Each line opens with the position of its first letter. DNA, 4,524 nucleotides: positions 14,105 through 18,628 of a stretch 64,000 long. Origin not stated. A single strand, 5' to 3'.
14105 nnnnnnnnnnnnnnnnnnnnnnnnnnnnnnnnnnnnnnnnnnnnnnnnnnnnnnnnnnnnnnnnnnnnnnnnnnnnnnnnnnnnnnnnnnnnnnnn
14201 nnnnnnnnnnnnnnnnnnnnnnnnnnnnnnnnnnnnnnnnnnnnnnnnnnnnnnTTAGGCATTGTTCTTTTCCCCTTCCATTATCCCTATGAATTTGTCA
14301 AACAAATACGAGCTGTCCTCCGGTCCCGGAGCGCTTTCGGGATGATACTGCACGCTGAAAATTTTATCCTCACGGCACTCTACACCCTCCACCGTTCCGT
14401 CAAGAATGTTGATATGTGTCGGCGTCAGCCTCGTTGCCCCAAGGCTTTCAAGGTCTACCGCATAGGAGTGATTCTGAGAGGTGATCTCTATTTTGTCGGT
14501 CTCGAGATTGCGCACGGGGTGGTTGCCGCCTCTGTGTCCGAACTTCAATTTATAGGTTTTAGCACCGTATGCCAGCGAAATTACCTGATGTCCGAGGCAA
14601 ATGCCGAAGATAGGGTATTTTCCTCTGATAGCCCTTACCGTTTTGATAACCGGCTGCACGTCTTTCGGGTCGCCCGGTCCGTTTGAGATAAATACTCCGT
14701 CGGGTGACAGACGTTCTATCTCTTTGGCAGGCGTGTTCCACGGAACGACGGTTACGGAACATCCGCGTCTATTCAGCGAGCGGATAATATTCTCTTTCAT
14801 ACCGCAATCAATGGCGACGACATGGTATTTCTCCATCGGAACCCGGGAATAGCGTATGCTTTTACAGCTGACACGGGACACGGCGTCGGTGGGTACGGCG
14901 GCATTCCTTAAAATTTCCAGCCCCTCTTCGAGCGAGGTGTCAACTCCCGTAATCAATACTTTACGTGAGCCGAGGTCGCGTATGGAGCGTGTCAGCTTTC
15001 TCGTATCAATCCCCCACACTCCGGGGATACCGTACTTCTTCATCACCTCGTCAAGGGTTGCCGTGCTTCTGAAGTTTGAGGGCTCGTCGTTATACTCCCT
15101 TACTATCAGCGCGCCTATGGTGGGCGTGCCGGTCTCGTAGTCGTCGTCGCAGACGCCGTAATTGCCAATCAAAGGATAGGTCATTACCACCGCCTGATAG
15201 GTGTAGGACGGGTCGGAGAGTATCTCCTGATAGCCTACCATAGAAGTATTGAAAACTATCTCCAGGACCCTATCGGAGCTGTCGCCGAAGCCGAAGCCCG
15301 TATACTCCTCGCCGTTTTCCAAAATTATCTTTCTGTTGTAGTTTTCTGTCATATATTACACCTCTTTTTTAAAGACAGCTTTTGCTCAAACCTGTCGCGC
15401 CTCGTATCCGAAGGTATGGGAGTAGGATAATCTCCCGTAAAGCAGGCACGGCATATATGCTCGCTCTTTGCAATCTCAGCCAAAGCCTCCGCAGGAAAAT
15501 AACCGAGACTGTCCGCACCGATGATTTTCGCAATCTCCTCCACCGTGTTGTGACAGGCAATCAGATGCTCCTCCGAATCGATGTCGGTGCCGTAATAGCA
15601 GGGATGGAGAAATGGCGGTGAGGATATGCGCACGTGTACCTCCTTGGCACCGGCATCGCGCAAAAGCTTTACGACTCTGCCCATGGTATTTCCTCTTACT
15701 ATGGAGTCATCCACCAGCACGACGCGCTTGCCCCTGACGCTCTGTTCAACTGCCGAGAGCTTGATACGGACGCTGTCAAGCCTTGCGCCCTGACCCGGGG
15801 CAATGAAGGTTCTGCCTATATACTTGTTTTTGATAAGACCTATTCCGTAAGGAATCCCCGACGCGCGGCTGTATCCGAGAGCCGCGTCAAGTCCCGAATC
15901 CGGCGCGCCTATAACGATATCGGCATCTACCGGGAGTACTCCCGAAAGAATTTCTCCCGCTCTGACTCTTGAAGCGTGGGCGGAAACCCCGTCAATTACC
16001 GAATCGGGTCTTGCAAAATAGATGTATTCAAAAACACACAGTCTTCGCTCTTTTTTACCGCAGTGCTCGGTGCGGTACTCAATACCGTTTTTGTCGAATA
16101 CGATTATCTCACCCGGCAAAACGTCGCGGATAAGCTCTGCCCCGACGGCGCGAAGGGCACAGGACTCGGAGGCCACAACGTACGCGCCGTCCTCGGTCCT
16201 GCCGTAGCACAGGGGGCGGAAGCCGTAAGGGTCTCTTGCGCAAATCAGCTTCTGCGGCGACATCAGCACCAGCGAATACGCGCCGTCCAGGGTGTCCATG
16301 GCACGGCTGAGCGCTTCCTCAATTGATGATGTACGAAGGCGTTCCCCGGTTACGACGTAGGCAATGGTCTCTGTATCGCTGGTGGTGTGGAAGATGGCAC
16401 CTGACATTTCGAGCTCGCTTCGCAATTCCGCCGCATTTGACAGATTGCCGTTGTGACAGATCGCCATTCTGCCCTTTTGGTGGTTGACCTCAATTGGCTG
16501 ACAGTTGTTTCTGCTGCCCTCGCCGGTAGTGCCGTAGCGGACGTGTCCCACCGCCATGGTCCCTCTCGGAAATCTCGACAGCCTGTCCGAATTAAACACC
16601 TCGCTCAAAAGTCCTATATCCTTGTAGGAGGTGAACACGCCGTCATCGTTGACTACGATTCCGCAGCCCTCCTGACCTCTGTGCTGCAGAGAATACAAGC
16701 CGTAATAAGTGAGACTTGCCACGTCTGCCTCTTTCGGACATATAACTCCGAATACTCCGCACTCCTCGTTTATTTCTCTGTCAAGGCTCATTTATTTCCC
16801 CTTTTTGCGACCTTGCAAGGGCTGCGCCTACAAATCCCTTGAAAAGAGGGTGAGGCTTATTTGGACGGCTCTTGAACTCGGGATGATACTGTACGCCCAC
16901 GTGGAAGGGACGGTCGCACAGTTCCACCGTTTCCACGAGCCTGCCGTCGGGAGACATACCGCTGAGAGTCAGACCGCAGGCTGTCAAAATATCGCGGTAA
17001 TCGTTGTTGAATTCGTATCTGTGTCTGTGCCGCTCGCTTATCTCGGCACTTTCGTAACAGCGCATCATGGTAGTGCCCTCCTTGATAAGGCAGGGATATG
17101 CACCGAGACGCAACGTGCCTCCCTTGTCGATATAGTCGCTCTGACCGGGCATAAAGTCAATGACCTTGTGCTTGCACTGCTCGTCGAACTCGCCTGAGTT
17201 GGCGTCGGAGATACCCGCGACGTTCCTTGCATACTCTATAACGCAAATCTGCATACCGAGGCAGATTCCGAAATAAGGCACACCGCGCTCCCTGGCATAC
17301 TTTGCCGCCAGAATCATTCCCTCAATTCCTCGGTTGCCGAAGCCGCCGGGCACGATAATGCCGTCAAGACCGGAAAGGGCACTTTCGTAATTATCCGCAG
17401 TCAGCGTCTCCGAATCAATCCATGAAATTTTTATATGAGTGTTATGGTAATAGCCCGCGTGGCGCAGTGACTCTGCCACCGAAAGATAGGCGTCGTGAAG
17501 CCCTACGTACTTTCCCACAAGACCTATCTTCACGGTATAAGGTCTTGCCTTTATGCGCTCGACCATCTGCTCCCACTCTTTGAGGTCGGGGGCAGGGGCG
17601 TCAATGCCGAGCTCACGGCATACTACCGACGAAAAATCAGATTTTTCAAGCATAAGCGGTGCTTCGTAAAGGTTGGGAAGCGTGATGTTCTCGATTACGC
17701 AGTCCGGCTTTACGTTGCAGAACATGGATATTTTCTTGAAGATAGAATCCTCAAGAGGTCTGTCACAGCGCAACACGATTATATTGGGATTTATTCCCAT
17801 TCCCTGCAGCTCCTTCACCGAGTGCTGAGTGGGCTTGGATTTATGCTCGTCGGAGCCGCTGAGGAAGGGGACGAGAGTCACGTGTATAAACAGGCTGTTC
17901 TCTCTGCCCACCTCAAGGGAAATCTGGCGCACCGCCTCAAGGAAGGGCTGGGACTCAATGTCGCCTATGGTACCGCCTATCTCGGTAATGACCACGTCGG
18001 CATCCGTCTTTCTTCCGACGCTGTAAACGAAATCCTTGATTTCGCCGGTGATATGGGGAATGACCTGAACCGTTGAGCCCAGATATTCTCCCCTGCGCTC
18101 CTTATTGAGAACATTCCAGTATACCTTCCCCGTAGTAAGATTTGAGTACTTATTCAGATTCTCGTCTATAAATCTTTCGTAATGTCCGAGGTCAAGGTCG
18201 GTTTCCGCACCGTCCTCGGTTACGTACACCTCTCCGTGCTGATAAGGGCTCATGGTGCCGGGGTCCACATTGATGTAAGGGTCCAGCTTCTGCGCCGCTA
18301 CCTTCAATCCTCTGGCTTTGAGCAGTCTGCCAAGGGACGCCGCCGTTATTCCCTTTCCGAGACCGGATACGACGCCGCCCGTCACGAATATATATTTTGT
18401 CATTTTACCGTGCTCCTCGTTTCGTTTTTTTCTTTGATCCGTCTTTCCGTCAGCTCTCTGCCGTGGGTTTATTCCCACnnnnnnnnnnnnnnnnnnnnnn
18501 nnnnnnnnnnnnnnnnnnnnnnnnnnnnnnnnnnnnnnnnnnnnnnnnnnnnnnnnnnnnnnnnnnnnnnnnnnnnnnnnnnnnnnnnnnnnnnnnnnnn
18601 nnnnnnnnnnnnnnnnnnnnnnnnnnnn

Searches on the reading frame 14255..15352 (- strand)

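Call 7: search_protein_families(library=ncbifam, proteins=[window:14255-15352:-])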
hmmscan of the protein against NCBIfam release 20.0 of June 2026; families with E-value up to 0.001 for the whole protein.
window:14255-15352:- (365 aa): 24 families
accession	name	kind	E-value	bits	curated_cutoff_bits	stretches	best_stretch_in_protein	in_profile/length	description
TIGR01368.1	CPSaseIIsmall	equivalog_domain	1.3e-137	458.7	307.35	1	8-359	2-360/361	glutamine-hydrolyzing carbamoyl-phosphate synthase small subunit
NF009475.0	PRK12838.1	equivalog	7.1e-133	443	221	1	7-362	3-357/359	carbamoyl phosphate synthase small subunit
NF011201.0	PRK14607.1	equivalog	1.1e-23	83.8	670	1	206-358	34-189/534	bifunctional anthranilate synthase component II/anthranilate phosphoribosyltransferase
TIGR00566.1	trpG_papA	subfamily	8.6e-18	64.8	121.05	1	188-341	14-177/192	glutamine amidotransferase of anthranilate synthase or aminodeoxychorismate synthase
NF010081.0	PRK13566.1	equivalog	1.2e-17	63.5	645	1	193-340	548-700/729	anthranilate synthase component I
NF001975.0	PRK00758.1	equivalog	1.4e-15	57.4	198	1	185-358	13-182/185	GMP synthase subunit A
TIGR01815.1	TrpE-clade3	equivalog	1.4e-15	56.3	739.15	1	191-340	534-688/717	anthranilate synthase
TIGR00888.1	guaA_Nterm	equivalog_domain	1.8e-14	53.6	172.15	1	186-343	11-170/188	glutamine-hydrolyzing GMP synthase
NF005799.0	PRK07649.1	equivalog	3.4e-14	52.8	327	1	209-343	36-174/195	aminodeoxychorismate/anthranilate synthase component II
NF005849.0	PRK07765.1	equivalog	1.1e-13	51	308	1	216-340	46-175/219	aminodeoxychorismate/anthranilate synthase component II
NF005271.0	PRK06774.1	equivalog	1.3e-13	50.7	340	1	209-354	36-188/191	aminodeoxychorismate synthase component II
TIGR01823.1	PabB-fungal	equivalog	1.5e-12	46.6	442.55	1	196-357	32-203/742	aminodeoxychorismate synthase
NF005946.0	PRK08007.1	equivalog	3.3e-12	46.3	332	1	210-342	37-173/187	aminodeoxychorismate synthase component 2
NF006462.0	PRK08857.1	equivalog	7.4e-12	45.3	345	1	197-341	23-177/193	aminodeoxychorismate/anthranilate synthase component II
NF004169.0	PRK05637.1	equivalog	1.7e-10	40.9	332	1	177-266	4-95/210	anthranilate synthase component II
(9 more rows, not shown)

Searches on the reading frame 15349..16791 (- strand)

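Call 7: search_protein_families(library=ncbifam, proteins=[window:15349-16791:-])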
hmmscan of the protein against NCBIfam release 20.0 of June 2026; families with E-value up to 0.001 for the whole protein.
window:15349-16791:- (480 aa): 22 families
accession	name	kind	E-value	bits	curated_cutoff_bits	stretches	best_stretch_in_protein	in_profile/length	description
TIGR01134.1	purF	equivalog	4.3e-152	507.4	350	1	11-456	1-432/432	amidophosphoribosyltransferase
NF001484.0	PRK00331.1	subfamily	2.1e-32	112.3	381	1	11-248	2-232/601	isomerizing glutamine--fructose-6-phosphate transaminase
TIGR01135.1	glmS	equivalog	6e-31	107.6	418.05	1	11-250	1-233/607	glutamine--fructose-6-phosphate transaminase (isomerizing)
TIGR01536.1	asn_synth_AEB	equivalog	1.7e-20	73.5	267.1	1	11-220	1-171/517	asparagine synthase (glutamine-hydrolyzing)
NF006949.0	PRK09431.1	equivalog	1.1e-14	53.9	499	1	102-235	63-186/554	asparagine synthase B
TIGR03108.1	eps_aminotran_1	hypoth_equivalog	1e-12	47.5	816.9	1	97-216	60-169/628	XrtA/PEP-CTERM system amidotransferase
TIGR03104.1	trio_amidotrans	equivalog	1.5e-09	36.7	570.1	1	69-217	33-169/589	N-acetylglutaminylglutamine amidotransferase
NF002095.0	PRK00934.1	equivalog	6e-09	35.5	296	1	336-392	187-243/287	ribose-phosphate diphosphokinase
TIGR01251.1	ribP_PPkin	subfamily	7.5e-09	34.9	113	1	289-399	158-255/309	ribose-phosphate diphosphokinase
NF002620.0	PRK02277.1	subfamily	7.1e-06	25.8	115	1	338-387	125-174/201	orotate phosphoribosyltransferase-like protein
NF033535.1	lass_lactam_cya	exception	1.3e-05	23.9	525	1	76-216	40-168/668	lasso peptide isopeptide bond-forming cyclase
NF004689.0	PRK06031.1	equivalog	2.6e-05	23.6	175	1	284-387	79-187/233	phosphoribosyltransferase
NF040646.1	HPT_Archaea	equivalog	6e-05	22.7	200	1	255-385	19-145/184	hypoxanthine/guanine phosphoribosyltransferase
NF005592.0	PRK07322.1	subfamily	8.6e-05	22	143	1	279-385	42-151/180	adenine phosphoribosyltransferase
TIGR00201.1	comF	subfamily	0.00012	22.1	233.55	1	344-387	142-185/190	ComF family protein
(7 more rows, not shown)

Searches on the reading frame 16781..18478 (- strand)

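Call 7: search_protein_families(library=ncbifam, proteins=[window:16781-18478:-])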
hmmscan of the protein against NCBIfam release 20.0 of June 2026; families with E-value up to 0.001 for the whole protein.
window:16781-18478:- (565 aa): 8 families
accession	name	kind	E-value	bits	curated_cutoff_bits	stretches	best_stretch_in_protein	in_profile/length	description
NF003792.0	PRK05380.1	equivalog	9.2e-251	833.2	308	1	26-559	2-532/534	CTP synthase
TIGR00337.1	PyrG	equivalog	2.6e-239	795.2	462.75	1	26-552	2-526/526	glutamine hydrolyzing CTP synthase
NF004836.1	PRK06186.1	equivalog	2.3e-40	138.1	260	1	316-553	1-227/228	CTP synthase C-terminal region-related (seleno)protein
NF001975.0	PRK00758.1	equivalog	3.3e-08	33.4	198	1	345-431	15-97/185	GMP synthase subunit A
NF008471.0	PRK11366.1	equivalog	4.7e-08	32.8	266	1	503-553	194-244/254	gamma-glutamyl-gamma-aminobutyrate hydrolase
TIGR00888.1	guaA_Nterm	equivalog_domain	1.2e-06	28.1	172.15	1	356-424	25-95/188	glutamine-hydrolyzing GMP synthase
TIGR01368.1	CPSaseIIsmall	equivalog_domain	9.3e-06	24.8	307.35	0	372-412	218-259/361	glutamine-hydrolyzing carbamoyl-phosphate synthase small subunit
NF005849.0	PRK07765.1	equivalog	0.0007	18.9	308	0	360-421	37-98/219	aminodeoxychorismate/anthranilate synthase component II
